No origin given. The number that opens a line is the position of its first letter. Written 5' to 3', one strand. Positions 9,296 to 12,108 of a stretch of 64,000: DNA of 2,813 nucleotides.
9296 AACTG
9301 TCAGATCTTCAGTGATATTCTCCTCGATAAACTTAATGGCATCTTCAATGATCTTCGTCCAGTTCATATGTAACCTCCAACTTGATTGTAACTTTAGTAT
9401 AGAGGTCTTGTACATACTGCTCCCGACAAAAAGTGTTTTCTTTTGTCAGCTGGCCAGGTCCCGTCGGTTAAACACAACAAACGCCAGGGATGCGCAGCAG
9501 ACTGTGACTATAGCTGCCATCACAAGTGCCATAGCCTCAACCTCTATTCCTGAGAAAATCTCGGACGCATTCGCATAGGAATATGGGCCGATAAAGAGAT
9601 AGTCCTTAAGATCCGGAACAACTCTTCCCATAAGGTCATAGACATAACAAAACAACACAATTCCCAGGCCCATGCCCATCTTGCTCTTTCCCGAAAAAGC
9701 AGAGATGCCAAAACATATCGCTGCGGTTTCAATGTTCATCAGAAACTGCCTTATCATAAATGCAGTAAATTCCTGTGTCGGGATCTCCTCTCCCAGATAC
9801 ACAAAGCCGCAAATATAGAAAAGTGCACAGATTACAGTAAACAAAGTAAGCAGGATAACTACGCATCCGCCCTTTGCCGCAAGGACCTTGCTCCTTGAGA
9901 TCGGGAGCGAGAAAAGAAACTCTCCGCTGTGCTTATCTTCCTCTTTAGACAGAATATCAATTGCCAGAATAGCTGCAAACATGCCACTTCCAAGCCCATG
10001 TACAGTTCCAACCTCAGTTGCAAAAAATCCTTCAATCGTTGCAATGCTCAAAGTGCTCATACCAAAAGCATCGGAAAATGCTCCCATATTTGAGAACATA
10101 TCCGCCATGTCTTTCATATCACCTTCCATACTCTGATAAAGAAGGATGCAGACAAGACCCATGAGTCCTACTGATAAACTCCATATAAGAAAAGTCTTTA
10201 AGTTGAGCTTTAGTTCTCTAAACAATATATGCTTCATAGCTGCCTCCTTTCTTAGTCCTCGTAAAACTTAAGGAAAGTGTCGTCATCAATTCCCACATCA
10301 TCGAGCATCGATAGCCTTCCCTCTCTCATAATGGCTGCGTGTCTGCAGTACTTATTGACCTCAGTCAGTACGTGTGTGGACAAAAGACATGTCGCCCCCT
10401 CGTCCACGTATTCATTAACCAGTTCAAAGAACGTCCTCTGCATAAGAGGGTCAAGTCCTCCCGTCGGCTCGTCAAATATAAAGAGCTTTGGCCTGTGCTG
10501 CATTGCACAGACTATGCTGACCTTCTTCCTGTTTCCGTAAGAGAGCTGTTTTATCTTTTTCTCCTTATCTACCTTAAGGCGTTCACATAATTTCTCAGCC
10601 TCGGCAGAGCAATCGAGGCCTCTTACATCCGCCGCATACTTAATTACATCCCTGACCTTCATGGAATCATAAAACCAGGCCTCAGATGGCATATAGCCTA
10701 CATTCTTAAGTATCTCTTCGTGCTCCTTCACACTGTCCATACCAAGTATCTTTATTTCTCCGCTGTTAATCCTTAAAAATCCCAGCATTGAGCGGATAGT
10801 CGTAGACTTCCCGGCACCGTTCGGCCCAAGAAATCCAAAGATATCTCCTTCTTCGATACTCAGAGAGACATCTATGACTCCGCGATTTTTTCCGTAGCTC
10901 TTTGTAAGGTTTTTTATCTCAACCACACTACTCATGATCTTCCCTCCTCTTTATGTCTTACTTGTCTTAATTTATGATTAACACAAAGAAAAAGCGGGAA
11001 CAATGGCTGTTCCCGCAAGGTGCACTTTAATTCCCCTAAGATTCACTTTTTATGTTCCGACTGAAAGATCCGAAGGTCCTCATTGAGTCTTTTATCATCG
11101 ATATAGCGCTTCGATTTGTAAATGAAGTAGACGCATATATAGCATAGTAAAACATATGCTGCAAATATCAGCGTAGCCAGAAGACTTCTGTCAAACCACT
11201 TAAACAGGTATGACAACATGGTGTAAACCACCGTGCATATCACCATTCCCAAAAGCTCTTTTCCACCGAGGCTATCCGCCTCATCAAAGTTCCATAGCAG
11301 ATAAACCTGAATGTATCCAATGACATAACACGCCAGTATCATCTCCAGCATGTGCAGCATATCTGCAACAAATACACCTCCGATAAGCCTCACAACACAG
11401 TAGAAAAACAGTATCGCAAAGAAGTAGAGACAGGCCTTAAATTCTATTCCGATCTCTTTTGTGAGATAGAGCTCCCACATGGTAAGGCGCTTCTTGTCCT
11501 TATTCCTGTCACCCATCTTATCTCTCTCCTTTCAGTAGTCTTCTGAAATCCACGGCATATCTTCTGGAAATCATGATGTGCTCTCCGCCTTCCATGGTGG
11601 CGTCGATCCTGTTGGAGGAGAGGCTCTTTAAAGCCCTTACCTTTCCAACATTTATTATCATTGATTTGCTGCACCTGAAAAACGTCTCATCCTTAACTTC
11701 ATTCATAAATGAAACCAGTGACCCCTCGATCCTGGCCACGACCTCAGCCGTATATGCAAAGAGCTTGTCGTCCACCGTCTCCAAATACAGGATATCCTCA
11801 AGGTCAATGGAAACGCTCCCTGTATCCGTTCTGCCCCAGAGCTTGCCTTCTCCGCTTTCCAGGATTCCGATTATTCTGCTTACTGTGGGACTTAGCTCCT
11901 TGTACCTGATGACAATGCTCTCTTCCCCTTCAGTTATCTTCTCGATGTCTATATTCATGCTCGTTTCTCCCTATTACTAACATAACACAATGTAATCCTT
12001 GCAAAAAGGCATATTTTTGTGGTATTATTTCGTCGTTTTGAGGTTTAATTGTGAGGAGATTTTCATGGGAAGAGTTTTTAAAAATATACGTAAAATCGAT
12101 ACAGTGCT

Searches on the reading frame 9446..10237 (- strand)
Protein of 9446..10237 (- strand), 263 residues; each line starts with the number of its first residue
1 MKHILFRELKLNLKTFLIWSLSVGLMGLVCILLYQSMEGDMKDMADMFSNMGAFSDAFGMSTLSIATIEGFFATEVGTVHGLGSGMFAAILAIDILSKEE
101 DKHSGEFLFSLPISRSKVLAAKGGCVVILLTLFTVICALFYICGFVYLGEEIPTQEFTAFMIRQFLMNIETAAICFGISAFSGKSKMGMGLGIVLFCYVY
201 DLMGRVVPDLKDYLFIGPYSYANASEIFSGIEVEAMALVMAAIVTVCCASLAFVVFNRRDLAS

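Call 79: search_protein_families(library=pfam, proteins=[window:9446-10237:-], max_evalue=0.001)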
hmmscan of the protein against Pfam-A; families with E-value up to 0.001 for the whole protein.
window:9446-10237:- (263 aa): 3 families
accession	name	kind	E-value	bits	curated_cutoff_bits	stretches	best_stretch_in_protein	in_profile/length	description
PF12679.13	ABC2_membrane_2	-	2.7e-16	60.1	27.2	1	5-261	4-283/283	ABC-2 family transporter protein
PF13346.12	ABC2_membrane_5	-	2.1e-07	31.1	25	1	61-247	19-191/205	ABC-2 family transporter protein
PF12730.13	ABC2_membrane_4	-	8.3e-05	23.1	27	1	87-194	63-174/179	ABC-2 family transporter protein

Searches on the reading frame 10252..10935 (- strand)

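Call 79: search_protein_families(library=pfam, proteins=[window:10252-10935:-], max_evalue=0.001)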
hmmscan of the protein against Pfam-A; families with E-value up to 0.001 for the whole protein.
window:10252-10935:- (227 aa): 2 families
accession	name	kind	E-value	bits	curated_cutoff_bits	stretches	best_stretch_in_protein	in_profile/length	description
PF00005.33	ABC_tran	-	3.8e-27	96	25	1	22-158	3-136/137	ABC transporter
PF13304.12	AAA_21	-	8.9e-11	42.8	27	1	129-188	236-298/304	AAA domain, putative AbiEii toxin, Type IV TA system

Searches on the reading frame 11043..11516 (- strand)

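Call 79: search_protein_families(library=pfam, proteins=[window:11043-11516:-], max_evalue=0.001)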
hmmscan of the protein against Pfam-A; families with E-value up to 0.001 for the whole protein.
window:11043-11516:- (157 aa): 1 family
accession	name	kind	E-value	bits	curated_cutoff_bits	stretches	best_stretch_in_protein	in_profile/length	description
PF11457.13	DUF3021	-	2.3e-06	28.3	24.7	1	42-148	23-130/130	Protein of unknown function (DUF3021)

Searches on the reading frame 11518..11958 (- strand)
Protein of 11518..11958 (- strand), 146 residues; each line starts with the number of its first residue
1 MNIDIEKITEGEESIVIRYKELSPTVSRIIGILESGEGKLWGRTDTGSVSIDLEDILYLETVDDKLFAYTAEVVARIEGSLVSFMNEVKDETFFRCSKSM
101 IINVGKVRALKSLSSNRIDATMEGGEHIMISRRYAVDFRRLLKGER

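Call 79: search_protein_families(library=pfam, proteins=[window:11518-11958:-], max_evalue=0.001)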
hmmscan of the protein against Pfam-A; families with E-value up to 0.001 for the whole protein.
window:11518-11958:- (146 aa): 1 family
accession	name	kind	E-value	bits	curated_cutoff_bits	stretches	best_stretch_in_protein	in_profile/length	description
PF04397.21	LytTR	-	1.3e-21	77.1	22.6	1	49-142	4-97/98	LytTr DNA-binding domain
